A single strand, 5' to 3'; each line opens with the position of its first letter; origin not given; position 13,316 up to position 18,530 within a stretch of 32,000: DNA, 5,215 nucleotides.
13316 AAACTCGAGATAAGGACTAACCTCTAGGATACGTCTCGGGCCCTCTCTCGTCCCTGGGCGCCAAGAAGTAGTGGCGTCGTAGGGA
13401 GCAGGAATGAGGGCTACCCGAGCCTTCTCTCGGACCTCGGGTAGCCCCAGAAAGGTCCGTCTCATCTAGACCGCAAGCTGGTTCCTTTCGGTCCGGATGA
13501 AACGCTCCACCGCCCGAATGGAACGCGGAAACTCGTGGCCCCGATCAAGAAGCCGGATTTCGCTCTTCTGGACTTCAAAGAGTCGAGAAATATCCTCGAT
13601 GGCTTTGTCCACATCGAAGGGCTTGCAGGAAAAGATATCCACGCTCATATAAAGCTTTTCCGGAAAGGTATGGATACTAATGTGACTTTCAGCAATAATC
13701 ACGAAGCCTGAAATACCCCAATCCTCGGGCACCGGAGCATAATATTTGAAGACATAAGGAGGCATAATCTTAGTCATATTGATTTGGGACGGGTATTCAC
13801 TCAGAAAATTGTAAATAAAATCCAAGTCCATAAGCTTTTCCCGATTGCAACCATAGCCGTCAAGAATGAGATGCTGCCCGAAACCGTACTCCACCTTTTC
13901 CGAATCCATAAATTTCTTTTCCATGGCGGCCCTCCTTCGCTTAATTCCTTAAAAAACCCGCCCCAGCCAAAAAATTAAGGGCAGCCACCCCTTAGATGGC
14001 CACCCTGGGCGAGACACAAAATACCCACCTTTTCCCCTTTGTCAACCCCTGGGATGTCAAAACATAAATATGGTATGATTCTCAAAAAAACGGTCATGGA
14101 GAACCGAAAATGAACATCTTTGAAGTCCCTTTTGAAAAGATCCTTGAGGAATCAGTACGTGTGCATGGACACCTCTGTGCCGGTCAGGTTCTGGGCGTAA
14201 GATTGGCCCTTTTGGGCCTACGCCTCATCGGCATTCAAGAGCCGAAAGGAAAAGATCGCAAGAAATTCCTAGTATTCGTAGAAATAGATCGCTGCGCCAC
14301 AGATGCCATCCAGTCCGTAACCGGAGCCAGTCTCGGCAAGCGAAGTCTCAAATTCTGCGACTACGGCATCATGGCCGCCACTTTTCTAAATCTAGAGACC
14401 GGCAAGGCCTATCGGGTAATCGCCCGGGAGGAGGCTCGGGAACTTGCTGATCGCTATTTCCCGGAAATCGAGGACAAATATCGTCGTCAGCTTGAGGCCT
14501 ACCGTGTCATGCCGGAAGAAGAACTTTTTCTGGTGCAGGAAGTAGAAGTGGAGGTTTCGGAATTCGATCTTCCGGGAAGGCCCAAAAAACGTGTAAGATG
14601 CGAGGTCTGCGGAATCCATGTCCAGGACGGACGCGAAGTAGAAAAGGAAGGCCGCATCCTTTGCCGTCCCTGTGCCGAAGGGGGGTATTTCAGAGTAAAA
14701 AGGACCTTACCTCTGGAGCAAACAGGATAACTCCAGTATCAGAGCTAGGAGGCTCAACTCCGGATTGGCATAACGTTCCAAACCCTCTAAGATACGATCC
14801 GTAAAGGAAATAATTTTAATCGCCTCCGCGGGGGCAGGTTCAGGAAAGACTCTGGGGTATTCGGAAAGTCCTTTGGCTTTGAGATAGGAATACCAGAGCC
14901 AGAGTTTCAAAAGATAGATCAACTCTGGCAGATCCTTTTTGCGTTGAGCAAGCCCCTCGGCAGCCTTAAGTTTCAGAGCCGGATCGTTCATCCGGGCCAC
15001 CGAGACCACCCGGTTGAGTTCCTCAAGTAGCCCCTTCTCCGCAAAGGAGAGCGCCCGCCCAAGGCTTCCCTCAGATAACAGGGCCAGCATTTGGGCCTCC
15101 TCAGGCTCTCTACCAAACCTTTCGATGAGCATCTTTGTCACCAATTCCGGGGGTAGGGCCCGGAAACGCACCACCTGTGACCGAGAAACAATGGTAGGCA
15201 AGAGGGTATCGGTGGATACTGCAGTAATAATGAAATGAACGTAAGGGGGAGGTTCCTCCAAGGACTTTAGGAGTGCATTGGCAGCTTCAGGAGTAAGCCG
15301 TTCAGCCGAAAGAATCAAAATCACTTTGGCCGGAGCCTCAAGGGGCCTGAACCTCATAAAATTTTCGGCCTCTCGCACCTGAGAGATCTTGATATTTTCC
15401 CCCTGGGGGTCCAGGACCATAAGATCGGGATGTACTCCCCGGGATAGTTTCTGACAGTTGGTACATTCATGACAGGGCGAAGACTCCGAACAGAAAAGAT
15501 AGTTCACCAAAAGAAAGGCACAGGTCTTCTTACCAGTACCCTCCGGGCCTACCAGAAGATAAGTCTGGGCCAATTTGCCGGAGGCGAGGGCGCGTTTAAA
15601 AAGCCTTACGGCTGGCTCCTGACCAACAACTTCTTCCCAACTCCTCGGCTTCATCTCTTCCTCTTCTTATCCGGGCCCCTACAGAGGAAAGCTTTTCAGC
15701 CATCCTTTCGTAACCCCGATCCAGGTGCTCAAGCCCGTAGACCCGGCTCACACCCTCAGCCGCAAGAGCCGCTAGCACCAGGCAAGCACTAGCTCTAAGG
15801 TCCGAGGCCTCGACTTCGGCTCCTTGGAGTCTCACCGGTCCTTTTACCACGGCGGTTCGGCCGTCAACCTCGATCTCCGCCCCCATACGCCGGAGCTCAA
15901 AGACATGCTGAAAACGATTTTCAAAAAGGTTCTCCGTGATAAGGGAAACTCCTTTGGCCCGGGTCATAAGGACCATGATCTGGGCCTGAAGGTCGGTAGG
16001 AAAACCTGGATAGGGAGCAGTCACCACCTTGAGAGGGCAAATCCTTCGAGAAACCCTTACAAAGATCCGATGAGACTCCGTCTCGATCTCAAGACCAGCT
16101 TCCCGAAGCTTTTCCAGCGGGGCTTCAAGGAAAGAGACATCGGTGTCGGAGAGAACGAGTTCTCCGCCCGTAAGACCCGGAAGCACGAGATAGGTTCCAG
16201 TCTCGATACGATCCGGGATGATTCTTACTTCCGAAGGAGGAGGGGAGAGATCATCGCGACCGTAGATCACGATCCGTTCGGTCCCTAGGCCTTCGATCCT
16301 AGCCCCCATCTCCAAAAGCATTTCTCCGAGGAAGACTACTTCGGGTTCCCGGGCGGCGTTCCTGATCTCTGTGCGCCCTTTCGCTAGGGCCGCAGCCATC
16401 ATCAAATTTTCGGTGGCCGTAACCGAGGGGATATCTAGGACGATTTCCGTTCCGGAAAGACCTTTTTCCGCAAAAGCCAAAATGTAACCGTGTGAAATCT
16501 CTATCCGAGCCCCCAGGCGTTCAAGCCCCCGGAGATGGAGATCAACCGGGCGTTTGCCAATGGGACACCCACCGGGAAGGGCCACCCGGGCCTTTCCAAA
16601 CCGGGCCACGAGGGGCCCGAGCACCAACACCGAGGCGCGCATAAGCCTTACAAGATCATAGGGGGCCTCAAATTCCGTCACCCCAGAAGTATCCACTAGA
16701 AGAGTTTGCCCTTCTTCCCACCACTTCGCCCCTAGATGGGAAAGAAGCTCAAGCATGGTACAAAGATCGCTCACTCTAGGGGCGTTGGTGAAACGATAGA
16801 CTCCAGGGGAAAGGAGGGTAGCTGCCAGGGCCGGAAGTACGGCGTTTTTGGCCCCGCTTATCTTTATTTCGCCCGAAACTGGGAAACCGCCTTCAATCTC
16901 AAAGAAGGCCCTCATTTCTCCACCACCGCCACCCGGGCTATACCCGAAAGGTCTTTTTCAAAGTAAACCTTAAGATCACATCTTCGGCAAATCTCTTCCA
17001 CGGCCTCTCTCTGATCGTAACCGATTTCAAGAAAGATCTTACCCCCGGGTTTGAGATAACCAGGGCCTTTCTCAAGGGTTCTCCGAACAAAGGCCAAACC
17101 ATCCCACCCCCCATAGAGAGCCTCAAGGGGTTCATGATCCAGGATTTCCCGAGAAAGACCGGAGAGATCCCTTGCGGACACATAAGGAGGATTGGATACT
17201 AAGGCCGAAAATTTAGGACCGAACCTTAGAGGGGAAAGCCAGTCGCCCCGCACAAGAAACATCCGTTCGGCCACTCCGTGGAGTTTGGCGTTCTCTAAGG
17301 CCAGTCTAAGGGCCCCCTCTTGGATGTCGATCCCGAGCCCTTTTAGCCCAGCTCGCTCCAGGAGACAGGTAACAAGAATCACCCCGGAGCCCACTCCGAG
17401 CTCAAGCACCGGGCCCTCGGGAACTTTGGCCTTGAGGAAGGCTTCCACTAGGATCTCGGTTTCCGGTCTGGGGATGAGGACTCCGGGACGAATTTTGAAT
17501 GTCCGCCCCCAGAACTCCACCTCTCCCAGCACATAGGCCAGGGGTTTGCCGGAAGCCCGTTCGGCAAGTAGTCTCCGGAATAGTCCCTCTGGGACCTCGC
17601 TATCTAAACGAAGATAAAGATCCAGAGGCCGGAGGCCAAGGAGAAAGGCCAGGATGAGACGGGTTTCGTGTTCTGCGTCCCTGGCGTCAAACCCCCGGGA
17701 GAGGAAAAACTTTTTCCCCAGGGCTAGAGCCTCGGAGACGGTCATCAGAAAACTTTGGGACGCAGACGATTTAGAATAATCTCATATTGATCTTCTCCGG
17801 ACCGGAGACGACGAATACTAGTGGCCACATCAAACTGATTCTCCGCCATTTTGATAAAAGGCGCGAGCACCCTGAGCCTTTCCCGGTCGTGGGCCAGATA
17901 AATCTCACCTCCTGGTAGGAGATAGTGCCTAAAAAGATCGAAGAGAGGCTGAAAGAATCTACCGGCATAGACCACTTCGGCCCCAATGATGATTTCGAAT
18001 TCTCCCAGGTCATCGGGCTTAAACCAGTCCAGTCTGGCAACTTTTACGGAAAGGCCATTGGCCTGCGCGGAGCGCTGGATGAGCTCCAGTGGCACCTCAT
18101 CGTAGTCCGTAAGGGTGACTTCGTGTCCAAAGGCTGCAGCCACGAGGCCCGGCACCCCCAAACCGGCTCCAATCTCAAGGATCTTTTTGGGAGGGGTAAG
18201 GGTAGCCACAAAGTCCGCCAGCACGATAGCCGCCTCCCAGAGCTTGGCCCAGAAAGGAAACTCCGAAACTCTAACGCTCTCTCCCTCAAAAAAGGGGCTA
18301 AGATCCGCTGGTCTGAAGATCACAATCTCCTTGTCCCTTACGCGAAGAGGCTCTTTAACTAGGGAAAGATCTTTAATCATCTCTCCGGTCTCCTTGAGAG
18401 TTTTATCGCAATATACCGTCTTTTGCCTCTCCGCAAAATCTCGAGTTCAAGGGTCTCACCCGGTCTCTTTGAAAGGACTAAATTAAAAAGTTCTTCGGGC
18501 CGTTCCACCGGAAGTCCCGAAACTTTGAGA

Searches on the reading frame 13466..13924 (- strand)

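Call 42: search_protein_families(library=pfam, proteins=[window:13466-13924:-], max_evalue=0.0001)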
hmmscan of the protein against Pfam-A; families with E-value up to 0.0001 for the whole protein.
window:13466-13924:- (152 aa): 1 family
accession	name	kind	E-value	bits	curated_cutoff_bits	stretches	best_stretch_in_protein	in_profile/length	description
PF02675.21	AdoMet_dc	-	2.3e-30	105.5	25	1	18-129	1-107/107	S-adenosylmethionine decarboxylase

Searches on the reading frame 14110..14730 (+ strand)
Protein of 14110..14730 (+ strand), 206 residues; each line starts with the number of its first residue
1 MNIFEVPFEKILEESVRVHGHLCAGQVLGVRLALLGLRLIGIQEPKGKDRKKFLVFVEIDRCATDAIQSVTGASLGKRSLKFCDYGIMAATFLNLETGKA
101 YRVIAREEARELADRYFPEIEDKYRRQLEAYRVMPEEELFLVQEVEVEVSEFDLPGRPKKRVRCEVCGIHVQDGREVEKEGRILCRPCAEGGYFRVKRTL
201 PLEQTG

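Call 42: search_protein_families(library=pfam, proteins=[window:14110-14730:+], max_evalue=0.0001)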
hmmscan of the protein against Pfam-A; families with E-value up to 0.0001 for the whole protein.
window:14110-14730:+ (206 aa): 1 family
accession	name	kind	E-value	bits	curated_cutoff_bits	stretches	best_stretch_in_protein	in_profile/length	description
PF02663.19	FmdE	-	8.7e-32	110.4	22.9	1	18-140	1-132/133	FmdE, Molybdenum formylmethanofuran dehydrogenase operon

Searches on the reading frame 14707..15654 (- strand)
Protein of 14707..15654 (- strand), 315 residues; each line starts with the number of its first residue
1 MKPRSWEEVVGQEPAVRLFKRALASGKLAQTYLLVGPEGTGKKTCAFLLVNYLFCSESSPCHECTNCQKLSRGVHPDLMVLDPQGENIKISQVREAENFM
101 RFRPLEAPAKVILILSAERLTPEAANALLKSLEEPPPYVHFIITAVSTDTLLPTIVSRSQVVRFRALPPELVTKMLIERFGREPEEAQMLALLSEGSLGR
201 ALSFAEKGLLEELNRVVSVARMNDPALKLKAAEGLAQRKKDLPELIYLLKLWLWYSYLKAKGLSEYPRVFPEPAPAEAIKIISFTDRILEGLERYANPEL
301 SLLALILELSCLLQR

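Call 42: search_protein_families(library=pfam, proteins=[window:14707-15654:-], max_evalue=0.0001)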
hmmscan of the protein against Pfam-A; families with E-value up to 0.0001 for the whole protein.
window:14707-15654:- (315 aa): 1 family
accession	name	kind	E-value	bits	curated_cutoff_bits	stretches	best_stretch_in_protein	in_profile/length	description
PF13177.12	DNA_pol3_delta2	-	8.3e-49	166.1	27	1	12-167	2-160/161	DNA polymerase III, delta subunit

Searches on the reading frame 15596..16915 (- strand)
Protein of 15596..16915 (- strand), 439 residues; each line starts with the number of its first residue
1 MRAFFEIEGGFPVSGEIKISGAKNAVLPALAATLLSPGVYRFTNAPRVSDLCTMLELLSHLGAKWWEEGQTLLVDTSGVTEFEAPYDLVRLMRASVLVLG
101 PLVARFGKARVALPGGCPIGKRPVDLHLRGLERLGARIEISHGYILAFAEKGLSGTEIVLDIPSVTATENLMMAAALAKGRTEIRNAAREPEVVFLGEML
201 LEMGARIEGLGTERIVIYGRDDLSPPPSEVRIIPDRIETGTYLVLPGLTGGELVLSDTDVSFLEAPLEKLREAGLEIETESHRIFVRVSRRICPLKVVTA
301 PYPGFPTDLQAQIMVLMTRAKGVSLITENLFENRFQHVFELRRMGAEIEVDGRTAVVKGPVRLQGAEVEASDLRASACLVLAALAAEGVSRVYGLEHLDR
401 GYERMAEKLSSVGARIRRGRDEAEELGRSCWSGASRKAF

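Call 42: search_protein_families(library=pfam, proteins=[window:15596-16915:-], max_evalue=0.0001)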
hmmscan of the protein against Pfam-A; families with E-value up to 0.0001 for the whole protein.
window:15596-16915:- (439 aa): 1 family
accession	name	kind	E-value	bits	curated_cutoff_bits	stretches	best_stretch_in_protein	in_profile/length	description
PF00275.25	EPSP_synthase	-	3.2e-98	329.6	22.8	1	8-409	2-417/417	EPSP synthase (3-phosphoshikimate 1-carboxyvinyltransferase)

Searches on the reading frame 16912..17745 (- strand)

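Call 42: search_protein_families(library=pfam, proteins=[window:16912-17745:-], max_evalue=0.0001)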
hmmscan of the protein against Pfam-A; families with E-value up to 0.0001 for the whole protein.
window:16912-17745:- (277 aa): 4 families
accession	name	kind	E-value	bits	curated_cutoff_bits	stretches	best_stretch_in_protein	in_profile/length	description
PF17827.6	PrmC_N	-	1.3e-10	42.1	23.4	1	5-74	1-71/71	PrmC N-terminal domain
PF05175.20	MTS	-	2.1e-08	34.4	23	1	96-193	20-113/170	Methyltransferase small domain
PF13847.12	Methyltransf_31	-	7.2e-05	22.9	27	0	111-256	5-126/145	Methyltransferase domain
PF13649.12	Methyltransf_25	-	9.9e-05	23.4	27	0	113-201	1-89/97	Methyltransferase domain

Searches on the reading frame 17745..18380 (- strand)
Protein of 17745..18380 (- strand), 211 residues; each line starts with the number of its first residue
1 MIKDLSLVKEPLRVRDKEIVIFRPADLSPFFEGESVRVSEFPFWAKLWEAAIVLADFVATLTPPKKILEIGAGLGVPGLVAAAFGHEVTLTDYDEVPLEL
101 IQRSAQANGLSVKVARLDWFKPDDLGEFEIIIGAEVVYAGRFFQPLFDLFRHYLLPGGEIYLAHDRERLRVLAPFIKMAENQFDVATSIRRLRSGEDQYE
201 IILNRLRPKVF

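Call 42: search_protein_families(library=pfam, proteins=[window:17745-18380:-], max_evalue=0.0001)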
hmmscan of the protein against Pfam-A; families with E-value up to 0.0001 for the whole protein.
window:17745-18380:- (211 aa): 4 families
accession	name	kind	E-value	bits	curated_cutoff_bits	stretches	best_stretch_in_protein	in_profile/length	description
PF10294.15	Methyltransf_16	-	9.1e-16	58.5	21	1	46-179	20-171/174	Lysine methyltransferase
PF05175.20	MTS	-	6.7e-06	26.3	23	1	60-132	29-103/170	Methyltransferase small domain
PF13649.12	Methyltransf_25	-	1.9e-05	25.7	27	0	67-158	1-97/97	Methyltransferase domain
PF13847.12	Methyltransf_31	-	3.1e-05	24.1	27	1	65-184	5-127/145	Methyltransferase domain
